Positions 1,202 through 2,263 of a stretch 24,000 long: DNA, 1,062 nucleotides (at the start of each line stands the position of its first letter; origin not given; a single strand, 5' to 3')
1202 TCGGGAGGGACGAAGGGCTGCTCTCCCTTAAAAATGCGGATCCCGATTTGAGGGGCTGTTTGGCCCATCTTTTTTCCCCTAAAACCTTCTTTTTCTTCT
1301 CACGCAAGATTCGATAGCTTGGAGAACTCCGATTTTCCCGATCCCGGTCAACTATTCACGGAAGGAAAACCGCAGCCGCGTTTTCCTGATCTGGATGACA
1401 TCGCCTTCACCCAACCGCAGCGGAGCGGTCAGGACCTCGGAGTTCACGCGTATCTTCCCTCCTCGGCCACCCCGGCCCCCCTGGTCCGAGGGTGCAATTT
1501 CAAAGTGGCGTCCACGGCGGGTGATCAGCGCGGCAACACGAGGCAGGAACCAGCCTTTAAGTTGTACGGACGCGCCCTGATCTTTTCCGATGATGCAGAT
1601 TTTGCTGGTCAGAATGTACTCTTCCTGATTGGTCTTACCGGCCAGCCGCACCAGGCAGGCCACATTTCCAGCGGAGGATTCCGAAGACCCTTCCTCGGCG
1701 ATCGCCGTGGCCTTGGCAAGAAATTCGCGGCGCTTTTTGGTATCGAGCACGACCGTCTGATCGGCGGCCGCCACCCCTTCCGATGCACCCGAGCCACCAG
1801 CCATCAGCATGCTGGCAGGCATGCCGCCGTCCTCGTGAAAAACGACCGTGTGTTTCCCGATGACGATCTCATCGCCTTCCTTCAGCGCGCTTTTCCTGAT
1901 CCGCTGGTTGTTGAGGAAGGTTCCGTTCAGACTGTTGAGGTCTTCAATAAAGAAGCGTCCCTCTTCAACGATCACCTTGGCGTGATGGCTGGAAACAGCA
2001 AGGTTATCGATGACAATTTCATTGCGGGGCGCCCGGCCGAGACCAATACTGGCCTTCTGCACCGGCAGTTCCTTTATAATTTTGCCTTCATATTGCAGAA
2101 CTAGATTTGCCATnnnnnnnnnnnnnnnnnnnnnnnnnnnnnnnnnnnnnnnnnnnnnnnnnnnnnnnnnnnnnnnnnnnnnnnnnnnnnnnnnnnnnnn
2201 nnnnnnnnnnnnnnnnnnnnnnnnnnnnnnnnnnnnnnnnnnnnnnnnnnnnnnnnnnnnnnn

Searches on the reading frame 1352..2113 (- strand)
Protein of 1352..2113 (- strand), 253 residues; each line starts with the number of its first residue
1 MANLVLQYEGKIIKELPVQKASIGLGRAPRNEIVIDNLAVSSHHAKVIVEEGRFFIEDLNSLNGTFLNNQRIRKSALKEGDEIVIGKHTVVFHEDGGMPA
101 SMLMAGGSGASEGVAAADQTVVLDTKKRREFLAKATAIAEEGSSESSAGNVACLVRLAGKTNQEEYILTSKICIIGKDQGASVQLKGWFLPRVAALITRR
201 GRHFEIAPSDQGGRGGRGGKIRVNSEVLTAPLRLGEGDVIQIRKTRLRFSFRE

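Call 11: search_protein_families(library=pfam, proteins=[window:1352-2113:-])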
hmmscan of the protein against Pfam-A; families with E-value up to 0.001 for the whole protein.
window:1352-2113:- (253 aa): 2 families
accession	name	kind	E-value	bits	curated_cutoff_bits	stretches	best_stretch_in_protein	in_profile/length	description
PF00498.31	FHA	-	2.7e-24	85.8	20.7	1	25-86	3-67/67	FHA domain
PF16697.10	Yop-YscD_cpl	-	6.1e-16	58.9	33.2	1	14-94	10-92/94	Inner membrane component of T3SS, cytoplasmic domain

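Call 14: find_encoding_contigs(protein=window:1352-2113:-, flank=6000, max_places=10)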
Protein window:1352-2113:- (253 aa): no gene with exactly this product is on record in the collection.

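Call 15: find_homologous_proteins(query=window:1352-2113:-)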
Query window:1352-2113:- (253 aa): 1149 proteins with E <= 0.001 among 2581 candidates; the best 120 are listed.
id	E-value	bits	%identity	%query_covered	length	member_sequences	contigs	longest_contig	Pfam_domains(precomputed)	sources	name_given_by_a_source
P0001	1.2e-156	537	99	100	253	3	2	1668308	PF00498.32,PF16697.11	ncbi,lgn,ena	-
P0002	5.9e-98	345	65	100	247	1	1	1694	PF00498.32,PF16697.11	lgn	-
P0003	7.7e-95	335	66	100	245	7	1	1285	PF00498.32,PF16697.11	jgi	jgi:pSer/pThr/pTyr-binding forkhead associated (FHA) protein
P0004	1.6e-93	331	61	100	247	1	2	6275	PF00498.32,PF16697.11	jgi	jgi:pSer/pThr/pTyr-binding forkhead associated (FHA) protein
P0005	3.1e-93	330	65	100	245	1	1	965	PF00498.32,PF16697.11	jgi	jgi:pSer/pThr/pTyr-binding forkhead associated (FHA) protein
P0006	7.4e-93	329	63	100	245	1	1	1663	PF00498.32,PF16697.11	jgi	-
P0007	2.0e-92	327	63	100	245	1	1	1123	PF00498.32,PF16697.11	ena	-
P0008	3.9e-92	326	63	100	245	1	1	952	PF00498.32,PF16697.11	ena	-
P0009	1.8e-91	324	62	100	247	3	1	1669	PF00498.32,PF16697.11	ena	-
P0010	1.9e-91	324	63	100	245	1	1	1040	PF00498.32,PF16697.11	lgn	-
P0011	1.9e-91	324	63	100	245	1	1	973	PF00498.32,PF16697.11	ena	-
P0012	3.0e-91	323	62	100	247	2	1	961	PF00498.32,PF16697.11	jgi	jgi:pSer/pThr/pTyr-binding forkhead associated (FHA) protein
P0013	3.5e-91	323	63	100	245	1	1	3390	PF00498.32,PF16697.11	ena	-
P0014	1.4e-90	321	65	100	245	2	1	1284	PF00498.32,PF16697.11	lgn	-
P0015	1.7e-90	321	61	100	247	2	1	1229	PF00498.32,PF16697.11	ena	-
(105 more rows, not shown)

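Call 16: find_encoding_contigs(protein=P0001, flank=4000, max_places=4)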
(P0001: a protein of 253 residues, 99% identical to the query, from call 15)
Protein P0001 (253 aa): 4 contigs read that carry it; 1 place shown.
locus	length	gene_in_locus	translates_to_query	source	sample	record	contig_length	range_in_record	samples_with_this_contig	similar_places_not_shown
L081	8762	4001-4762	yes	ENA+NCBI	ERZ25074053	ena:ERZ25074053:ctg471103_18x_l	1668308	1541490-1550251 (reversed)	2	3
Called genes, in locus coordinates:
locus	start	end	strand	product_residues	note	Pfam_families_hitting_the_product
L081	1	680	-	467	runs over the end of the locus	PF23357:DUF7088, PF09822:ABC_transp_aux, PF14258:DUF4350 (weak)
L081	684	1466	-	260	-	PF01061:ABC2_membrane, PF12679:ABC2_membrane_2, PF12730:ABC2_membrane_4 (weak), PF12698:ABC2_membrane_3, PF13346:ABC2_membrane_5 (weak)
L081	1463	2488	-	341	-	PF00005:ABC_tran, PF13304:AAA_21 (weak)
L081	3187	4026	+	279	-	PF00481:PP2C (weak), PF13672:PP2C_2, PF07228:SpoIIE (weak)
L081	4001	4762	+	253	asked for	PF16697:Yop-YscD_cpl, PF00498:FHA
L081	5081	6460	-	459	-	PF00072:Response_reg, PF00158:Sigma54_activat, PF14532:Sigma54_activ_2, PF07728:AAA_5, PF25601:AAA_lid_14, PF02954:HTH_8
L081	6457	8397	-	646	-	PF05226:CHASE2, PF00512:HisKA, PF13581:HATPase_c_2 (weak), PF02518:HATPase_c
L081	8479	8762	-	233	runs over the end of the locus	-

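Call 18: find_related_loci(query=A1, collection=metagenome_contigs, flank=3000)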
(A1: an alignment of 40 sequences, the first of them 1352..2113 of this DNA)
Query A1 (253 aa) in metagenome_contigs; peptide patterns used: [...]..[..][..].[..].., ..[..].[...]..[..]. (x = any residue, [..] = any of these).
600 stretches matched a pattern (row limit reached: there are more); 547 encode a relative of the query (tblastn E <= 1e-3); the best 80 are kept; 80 distinct loci.
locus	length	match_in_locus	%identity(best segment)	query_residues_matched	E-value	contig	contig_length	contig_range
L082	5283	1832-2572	60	1-253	4e-98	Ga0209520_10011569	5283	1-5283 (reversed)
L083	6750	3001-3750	56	1-253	8e-94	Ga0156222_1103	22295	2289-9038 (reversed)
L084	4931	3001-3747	54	1-253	6e-88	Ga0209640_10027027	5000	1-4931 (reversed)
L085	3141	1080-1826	53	1-253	2e-88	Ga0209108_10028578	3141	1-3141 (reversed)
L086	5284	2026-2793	50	1-253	3e-84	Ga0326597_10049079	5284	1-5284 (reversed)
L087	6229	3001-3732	51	1-253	3e-80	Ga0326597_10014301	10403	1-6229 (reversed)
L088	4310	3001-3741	51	1-253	2e-80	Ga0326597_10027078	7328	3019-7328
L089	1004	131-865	48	1-253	7e-85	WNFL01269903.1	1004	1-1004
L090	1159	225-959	50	1-253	3e-83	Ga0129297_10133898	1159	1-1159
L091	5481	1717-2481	48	1-253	3e-75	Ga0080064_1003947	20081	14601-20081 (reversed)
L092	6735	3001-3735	48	1-253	3e-74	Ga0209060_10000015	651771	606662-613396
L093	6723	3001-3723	42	1-253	2e-67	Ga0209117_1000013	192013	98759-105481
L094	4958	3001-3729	45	1-251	7e-66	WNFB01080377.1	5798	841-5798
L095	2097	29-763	43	1-253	5e-67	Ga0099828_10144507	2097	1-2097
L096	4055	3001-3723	43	1-253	2e-64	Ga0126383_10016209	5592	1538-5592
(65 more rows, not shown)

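Call 25: find_homologous_proteins(query=L081:5081-6460:-, max_evalue=1e-60)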
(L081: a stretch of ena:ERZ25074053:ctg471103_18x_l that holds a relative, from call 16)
Query L081:5081-6460:- (459 aa): 7856 proteins with E <= 1e-60 among 8000 candidates; the best 120 are listed.
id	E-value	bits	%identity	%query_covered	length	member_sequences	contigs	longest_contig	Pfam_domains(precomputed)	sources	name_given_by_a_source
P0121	6.5e-293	989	100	100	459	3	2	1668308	PF00158.33,PF25601.2,PF02954.26,PF14532.13,PF07728.21,PF00072.31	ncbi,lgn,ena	-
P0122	6.7e-204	696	72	98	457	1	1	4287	PF00158.33,PF07724.21,PF25601.2,PF02954.26,PF14532.13,PF07728.21,PF00072.31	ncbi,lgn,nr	ncbi:MAG TPA: sigma-54 dependent transcriptional regulator [Terriglobia bacterium]|nr:sigma-54 depen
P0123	2.8e-198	677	69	100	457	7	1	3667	PF00158.33,PF25601.2,PF02954.26,PF14532.13,PF07728.21,PF00072.31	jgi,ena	-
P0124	4.8e-197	673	70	100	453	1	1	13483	PF00158.33,PF25601.2,PF02954.26,PF14532.13,PF07728.21,PF00072.31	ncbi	-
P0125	3.4e-195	667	71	97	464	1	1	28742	PF00158.33,PF25601.2,PF02954.26,PF14532.13,PF07728.21,PF00072.31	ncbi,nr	ncbi:MAG: sigma-54-dependent Fis family transcriptional regulator [Acidobacteria bacterium]|nr:sigma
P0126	1.1e-194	665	70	98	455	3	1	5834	PF00158.33,PF25601.2,PF02954.26,PF14532.13,PF07728.21,PF00072.31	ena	-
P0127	1.7e-194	665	70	100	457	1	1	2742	PF00158.33,PF25601.2,PF02954.26,PF14532.13,PF07728.21,PF00072.31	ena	-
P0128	2.5e-194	664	70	97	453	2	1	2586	PF00158.33,PF25601.2,PF02954.26,PF14532.13,PF07728.21,PF00072.31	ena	-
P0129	2.5e-194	664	68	100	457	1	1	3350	PF00158.33,PF25601.2,PF02954.26,PF14532.13,PF07728.21,PF00072.31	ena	-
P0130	7.8e-194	662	69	99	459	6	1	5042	PF00158.33,PF25601.2,PF02954.26,PF14532.13,PF07728.21,PF00072.31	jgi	-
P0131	8.3e-194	662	70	98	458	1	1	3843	PF00158.33,PF25601.2,PF02954.26,PF14532.13,PF07728.21,PF00072.31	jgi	jgi:DNA-binding NtrC family response regulator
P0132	1.4e-193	662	68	98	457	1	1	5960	PF00158.33,PF25601.2,PF02954.26,PF14532.13,PF07728.21,PF00072.31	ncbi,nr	ncbi:MAG: sigma-54-dependent Fis family transcriptional regulator [Acidobacteria bacterium]|nr:sigma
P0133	2.5e-193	661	70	98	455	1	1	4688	PF00158.33,PF25601.2,PF02954.26,PF14532.13,PF07728.21,PF00072.31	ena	-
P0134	7.8e-193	659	68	99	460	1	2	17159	PF00158.33,PF25601.2,PF02954.26,PF14532.13,PF07728.21,PF00072.31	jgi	jgi:DNA-binding NtrC family response regulator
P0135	3.0e-192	657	67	97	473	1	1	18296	PF00158.33,PF25601.2,PF02954.26,PF14532.13,PF07728.21,PF00072.31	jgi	jgi:DNA-binding NtrC family response regulator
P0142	4.7e-188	643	67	100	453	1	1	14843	PF00158.33,PF25601.2,PF02954.26,PF14532.13,PF07728.21,PF00072.31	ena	-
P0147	5.1e-186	637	68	97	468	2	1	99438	PF00158.33,PF25601.2,PF02954.26,PF14532.13,PF07728.21,PF00072.31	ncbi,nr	ncbi:MAG: sigma-54-dependent Fis family transcriptional regulator [Acidobacteria bacterium]|nr:sigma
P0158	1.2e-179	616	64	98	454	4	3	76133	PF00158.33,PF25601.2,PF02954.26,PF14532.13,PF07728.21,PF00072.31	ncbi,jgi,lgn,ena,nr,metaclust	ncbi:MAG: hypothetical protein A3H28_11345 [Acidobacteria bacterium RIFCSPLOWO2_02_FULL_61_28]|nr:MA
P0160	1.9e-178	612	66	97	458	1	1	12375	PF00158.33,PF25601.2,PF02954.26,PF14532.13,PF07728.21,PF00072.31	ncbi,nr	ncbi:MAG: sigma-54-dependent Fis family transcriptional regulator [Acidobacteria bacterium]|nr:sigma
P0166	5.6e-176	604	64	97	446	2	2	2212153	PF00158.33,PF25601.2,PF02954.26,PF14532.13,PF07728.21,PF00072.31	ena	-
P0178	3.8e-174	598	64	97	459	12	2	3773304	PF00158.33,PF25601.2,PF02954.26,PF14532.13,PF00072.31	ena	-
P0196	1.6e-157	543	60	97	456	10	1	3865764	PF00158.33,PF25601.2,PF02954.26,PF14532.13,PF07728.21,PF00072.31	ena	-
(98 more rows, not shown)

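Call 26: find_encoding_contigs(protein=P0125, flank=3000, max_places=2)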
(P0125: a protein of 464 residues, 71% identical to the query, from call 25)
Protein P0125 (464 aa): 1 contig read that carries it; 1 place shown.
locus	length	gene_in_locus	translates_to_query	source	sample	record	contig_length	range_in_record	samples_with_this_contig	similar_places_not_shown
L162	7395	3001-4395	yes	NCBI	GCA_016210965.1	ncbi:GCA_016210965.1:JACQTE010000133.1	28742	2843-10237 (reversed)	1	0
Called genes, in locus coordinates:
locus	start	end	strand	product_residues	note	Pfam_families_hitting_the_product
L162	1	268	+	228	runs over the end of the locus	-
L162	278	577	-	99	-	PF01381:HTH_3, PF13560:HTH_31 (weak)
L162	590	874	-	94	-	PF05015:HigB-like_toxin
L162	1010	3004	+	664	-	PF05226:CHASE2, PF00512:HisKA, PF13581:HATPase_c_2 (weak), PF02518:HATPase_c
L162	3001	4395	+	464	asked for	PF00072:Response_reg, PF00158:Sigma54_activat, PF14532:Sigma54_activ_2, PF07728:AAA_5 (weak), PF25601:AAA_lid_14, PF02954:HTH_8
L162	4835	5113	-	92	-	PF05016:ParE_toxin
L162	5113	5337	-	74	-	-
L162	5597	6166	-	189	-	PF04229:GrpB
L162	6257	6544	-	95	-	PF01381:HTH_3 (weak), PF13560:HTH_31 (weak)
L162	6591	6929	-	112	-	-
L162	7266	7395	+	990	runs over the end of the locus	PF13620:CarboxypepD_reg, PF13715:CarbopepD_reg_2 (weak), PF07715:Plug (faint), PF25183:OMP_b-brl_4, PF00593:TonB_dep_Rec_b-barrel (weak)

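Call 27: find_encoding_contigs(protein=P0124, flank=3000, max_places=2)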
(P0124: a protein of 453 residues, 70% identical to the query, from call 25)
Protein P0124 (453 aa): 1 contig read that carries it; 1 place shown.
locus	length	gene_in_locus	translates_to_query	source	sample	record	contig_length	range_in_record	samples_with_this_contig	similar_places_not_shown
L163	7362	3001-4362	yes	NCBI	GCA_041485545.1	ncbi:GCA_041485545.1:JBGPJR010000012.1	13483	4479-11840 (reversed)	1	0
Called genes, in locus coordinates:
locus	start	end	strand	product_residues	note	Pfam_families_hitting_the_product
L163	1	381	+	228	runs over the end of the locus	PF10263:SprT-like (weak)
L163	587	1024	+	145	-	PF01161:PBP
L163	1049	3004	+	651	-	PF05226:CHASE2, PF00512:HisKA, PF02518:HATPase_c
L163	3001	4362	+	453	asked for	PF00072:Response_reg, PF00158:Sigma54_activat, PF14532:Sigma54_activ_2, PF07728:AAA_5 (weak), PF25601:AAA_lid_14, PF02954:HTH_8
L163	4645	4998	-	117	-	-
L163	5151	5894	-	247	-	PF16697:Yop-YscD_cpl, PF00498:FHA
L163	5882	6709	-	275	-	PF00481:PP2C, PF13672:PP2C_2, PF07228:SpoIIE (weak)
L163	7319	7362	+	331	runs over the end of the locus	PF00005:ABC_tran, PF13304:AAA_21 (weak)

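Call 28: find_encoding_contigs(protein=P0147, flank=3000, max_places=2)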
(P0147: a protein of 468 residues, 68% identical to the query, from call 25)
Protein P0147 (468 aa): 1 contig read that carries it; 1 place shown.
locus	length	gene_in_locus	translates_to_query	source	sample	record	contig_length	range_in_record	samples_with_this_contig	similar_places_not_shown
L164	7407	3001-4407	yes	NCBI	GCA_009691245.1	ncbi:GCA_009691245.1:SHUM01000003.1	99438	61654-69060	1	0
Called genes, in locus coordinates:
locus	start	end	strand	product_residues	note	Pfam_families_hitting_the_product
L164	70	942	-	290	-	PF24914:ACR10_N (faint), PF01842:ACT (weak), PF00551:Formyl_trans_N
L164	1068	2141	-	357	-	PF03706:LPG_synthase_TM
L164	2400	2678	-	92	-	PF01649:Ribosomal_S20p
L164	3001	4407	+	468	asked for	PF00072:Response_reg, PF00158:Sigma54_activat, PF14532:Sigma54_activ_2, PF07728:AAA_5, PF25601:AAA_lid_14, PF02954:HTH_8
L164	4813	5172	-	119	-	-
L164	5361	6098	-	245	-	PF16697:Yop-YscD_cpl, PF00498:FHA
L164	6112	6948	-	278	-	PF00481:PP2C, PF13672:PP2C_2, PF07228:SpoIIE (faint)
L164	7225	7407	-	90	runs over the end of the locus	-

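Call 29: find_encoding_contigs(protein=P0135, flank=3000, max_places=2)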
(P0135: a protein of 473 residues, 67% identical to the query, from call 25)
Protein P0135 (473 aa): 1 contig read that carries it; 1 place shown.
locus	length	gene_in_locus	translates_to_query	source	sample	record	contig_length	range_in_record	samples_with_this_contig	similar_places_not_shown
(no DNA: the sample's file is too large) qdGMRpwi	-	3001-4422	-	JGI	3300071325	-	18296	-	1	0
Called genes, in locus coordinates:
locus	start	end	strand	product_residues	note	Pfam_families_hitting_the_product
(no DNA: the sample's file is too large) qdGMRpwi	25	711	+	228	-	-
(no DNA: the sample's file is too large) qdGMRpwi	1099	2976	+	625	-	PF05226:CHASE2, PF00512:HisKA, PF02518:HATPase_c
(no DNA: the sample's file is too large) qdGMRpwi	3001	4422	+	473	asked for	PF00072:Response_reg, PF00158:Sigma54_activat, PF14532:Sigma54_activ_2, PF07728:AAA_5, PF25601:AAA_lid_14, PF02954:HTH_8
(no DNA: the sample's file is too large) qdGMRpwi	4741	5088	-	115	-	-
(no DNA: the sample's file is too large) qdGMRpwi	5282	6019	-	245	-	PF16697:Yop-YscD_cpl, PF00498:FHA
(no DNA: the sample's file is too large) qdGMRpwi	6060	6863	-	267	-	PF00481:PP2C, PF13672:PP2C_2, PF07228:SpoIIE (faint)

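Call 31: find_encoding_contigs(protein=P0142, flank=3000, max_places=2)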
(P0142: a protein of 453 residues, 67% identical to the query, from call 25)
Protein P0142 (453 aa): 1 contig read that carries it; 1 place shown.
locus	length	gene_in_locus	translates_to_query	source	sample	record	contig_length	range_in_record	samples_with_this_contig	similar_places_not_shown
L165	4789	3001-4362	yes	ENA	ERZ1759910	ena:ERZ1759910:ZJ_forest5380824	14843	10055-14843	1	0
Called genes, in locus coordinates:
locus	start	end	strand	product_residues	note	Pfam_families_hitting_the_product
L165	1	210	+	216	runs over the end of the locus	-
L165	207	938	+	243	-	-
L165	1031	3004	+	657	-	PF05226:CHASE2, PF00512:HisKA, PF13581:HATPase_c_2 (weak), PF02518:HATPase_c, PF13589:HATPase_c_3 (faint)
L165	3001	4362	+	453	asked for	PF00072:Response_reg, PF00158:Sigma54_activat, PF14532:Sigma54_activ_2, PF07728:AAA_5 (weak), PF25601:AAA_lid_14, PF02954:HTH_8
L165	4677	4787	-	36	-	?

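Call 32: find_encoding_contigs(protein=P0158, flank=3000, max_places=3)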
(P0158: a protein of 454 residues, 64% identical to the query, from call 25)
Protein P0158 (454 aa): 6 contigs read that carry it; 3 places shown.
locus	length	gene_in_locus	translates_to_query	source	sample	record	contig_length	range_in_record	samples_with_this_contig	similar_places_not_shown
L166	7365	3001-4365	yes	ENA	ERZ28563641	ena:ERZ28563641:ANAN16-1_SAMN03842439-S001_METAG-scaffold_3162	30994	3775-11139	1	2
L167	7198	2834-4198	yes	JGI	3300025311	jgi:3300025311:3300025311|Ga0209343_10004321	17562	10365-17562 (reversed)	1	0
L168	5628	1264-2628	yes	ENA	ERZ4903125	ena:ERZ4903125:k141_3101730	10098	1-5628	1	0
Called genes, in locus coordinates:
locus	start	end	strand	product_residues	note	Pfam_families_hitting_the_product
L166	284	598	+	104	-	PF13744:HTH_37 (weak), PF13560:HTH_31, PF01381:HTH_3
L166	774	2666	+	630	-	PF05226:CHASE2, PF00512:HisKA, PF02518:HATPase_c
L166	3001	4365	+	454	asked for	PF00072:Response_reg, PF00158:Sigma54_activat, PF14532:Sigma54_activ_2, PF07728:AAA_5 (weak), PF25601:AAA_lid_14, PF02954:HTH_8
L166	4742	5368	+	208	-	PF01121:CoaE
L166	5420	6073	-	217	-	PF05036:SPOR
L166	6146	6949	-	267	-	PF01145:Band_7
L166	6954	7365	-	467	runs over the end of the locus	PF25145:NfeD1b_N, PF24961:NfeD_membrane, PF01957:NfeD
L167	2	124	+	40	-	?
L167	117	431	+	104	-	PF13744:HTH_37 (weak), PF13560:HTH_31, PF01381:HTH_3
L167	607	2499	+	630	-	PF05226:CHASE2, PF00512:HisKA, PF02518:HATPase_c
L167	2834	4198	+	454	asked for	PF00072:Response_reg, PF00158:Sigma54_activat, PF14532:Sigma54_activ_2, PF07728:AAA_5 (weak), PF25601:AAA_lid_14, PF02954:HTH_8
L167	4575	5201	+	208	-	PF01121:CoaE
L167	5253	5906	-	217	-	PF05036:SPOR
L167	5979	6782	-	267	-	PF01145:Band_7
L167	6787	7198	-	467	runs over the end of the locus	PF25145:NfeD1b_N, PF24961:NfeD_membrane, PF01957:NfeD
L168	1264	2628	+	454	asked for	PF00072:Response_reg, PF00158:Sigma54_activat, PF14532:Sigma54_activ_2, PF07728:AAA_5 (weak), PF25601:AAA_lid_14, PF02954:HTH_8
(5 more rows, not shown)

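Call 33: find_encoding_contigs(protein=P0166, flank=3000, max_places=2)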
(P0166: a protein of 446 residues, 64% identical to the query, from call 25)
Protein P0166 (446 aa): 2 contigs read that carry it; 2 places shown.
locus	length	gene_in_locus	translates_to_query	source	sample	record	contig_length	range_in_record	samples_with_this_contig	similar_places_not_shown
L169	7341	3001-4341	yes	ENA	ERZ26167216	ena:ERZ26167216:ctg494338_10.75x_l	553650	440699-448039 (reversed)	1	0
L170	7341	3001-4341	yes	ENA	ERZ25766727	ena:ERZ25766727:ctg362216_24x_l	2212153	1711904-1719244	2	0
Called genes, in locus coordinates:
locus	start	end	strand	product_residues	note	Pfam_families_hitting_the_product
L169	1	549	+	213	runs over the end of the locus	PF10263:SprT-like (weak)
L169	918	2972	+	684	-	PF05226:CHASE2, PF00512:HisKA, PF02518:HATPase_c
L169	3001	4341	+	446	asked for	PF00072:Response_reg, PF00158:Sigma54_activat, PF14532:Sigma54_activ_2, PF07728:AAA_5 (weak), PF25601:AAA_lid_14, PF02954:HTH_8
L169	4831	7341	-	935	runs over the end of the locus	PF13620:CarboxypepD_reg, PF07715:Plug, PF00593:TonB_dep_Rec_b-barrel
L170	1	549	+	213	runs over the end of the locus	PF10263:SprT-like (weak)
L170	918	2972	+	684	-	PF05226:CHASE2, PF00512:HisKA, PF02518:HATPase_c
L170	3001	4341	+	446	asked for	PF00072:Response_reg, PF00158:Sigma54_activat, PF14532:Sigma54_activ_2, PF07728:AAA_5 (weak), PF25601:AAA_lid_14, PF02954:HTH_8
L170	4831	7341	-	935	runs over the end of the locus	PF13620:CarboxypepD_reg, PF07715:Plug, PF00593:TonB_dep_Rec_b-barrel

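Call 34: find_encoding_contigs(protein=P0196, flank=3000, max_places=2)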
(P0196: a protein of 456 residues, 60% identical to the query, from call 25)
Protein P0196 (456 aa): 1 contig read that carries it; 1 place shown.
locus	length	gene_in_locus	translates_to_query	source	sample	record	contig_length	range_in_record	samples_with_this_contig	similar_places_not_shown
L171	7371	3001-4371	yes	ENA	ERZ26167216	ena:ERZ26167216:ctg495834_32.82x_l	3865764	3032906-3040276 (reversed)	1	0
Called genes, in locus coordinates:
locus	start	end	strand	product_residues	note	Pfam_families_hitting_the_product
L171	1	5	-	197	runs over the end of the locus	-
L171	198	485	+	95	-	-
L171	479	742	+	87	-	-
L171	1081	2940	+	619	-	PF05226:CHASE2, PF00512:HisKA, PF02518:HATPase_c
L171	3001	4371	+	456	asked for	PF00072:Response_reg, PF00158:Sigma54_activat, PF14532:Sigma54_activ_2, PF07728:AAA_5 (weak), PF25601:AAA_lid_14, PF02954:HTH_8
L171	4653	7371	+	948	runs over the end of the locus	PF13088:BNR_2 (faint), PF14870:PSII_BNR (faint), PF25852:DUF6242_C (faint), PF15902:Sortilin-Vps10 (weak)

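Call 36: find_encoding_contigs(protein=P0178, flank=3000, max_places=3)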
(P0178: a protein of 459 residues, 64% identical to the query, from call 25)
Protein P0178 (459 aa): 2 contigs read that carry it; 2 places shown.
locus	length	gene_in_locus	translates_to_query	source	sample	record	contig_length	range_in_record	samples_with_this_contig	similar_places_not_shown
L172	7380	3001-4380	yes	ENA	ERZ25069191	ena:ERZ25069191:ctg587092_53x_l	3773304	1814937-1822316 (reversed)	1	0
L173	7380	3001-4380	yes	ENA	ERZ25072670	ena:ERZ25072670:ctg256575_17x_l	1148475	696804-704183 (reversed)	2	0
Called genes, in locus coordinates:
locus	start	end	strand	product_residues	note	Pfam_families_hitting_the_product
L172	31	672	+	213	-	PF10263:SprT-like (weak)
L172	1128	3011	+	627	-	PF05226:CHASE2, PF00512:HisKA, PF02518:HATPase_c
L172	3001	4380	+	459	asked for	PF00072:Response_reg, PF00158:Sigma54_activat, PF14532:Sigma54_activ_2, PF25601:AAA_lid_14, PF02954:HTH_8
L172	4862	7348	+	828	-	PF04945:YHS, PF19335:HMBD, PF00122:E1-E2_ATPase, PF00702:Hydrolase, PF08282:Hydrolase_3 (faint)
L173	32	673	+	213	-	PF10263:SprT-like (weak)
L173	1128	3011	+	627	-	PF05226:CHASE2, PF00512:HisKA, PF02518:HATPase_c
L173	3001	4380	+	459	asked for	PF00072:Response_reg, PF00158:Sigma54_activat, PF14532:Sigma54_activ_2, PF25601:AAA_lid_14, PF02954:HTH_8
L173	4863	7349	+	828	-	PF04945:YHS, PF19335:HMBD, PF00122:E1-E2_ATPase, PF00702:Hydrolase, PF08282:Hydrolase_3 (faint)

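Call 37: find_encoding_contigs(protein=P0160, flank=3000, max_places=3)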
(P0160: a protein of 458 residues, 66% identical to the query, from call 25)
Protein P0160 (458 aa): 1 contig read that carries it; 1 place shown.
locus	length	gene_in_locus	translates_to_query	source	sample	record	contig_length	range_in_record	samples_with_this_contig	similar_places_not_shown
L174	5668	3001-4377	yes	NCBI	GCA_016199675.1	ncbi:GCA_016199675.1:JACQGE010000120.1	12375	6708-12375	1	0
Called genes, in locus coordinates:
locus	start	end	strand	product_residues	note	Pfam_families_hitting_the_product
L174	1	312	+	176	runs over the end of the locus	-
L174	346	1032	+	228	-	PF10263:SprT-like (weak)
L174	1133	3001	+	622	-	PF05226:CHASE2, PF00512:HisKA, PF02518:HATPase_c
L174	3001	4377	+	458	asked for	PF00072:Response_reg, PF00158:Sigma54_activat, PF14532:Sigma54_activ_2, PF07728:AAA_5 (weak), PF25601:AAA_lid_14, PF02954:HTH_8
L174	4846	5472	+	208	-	PF01121:CoaE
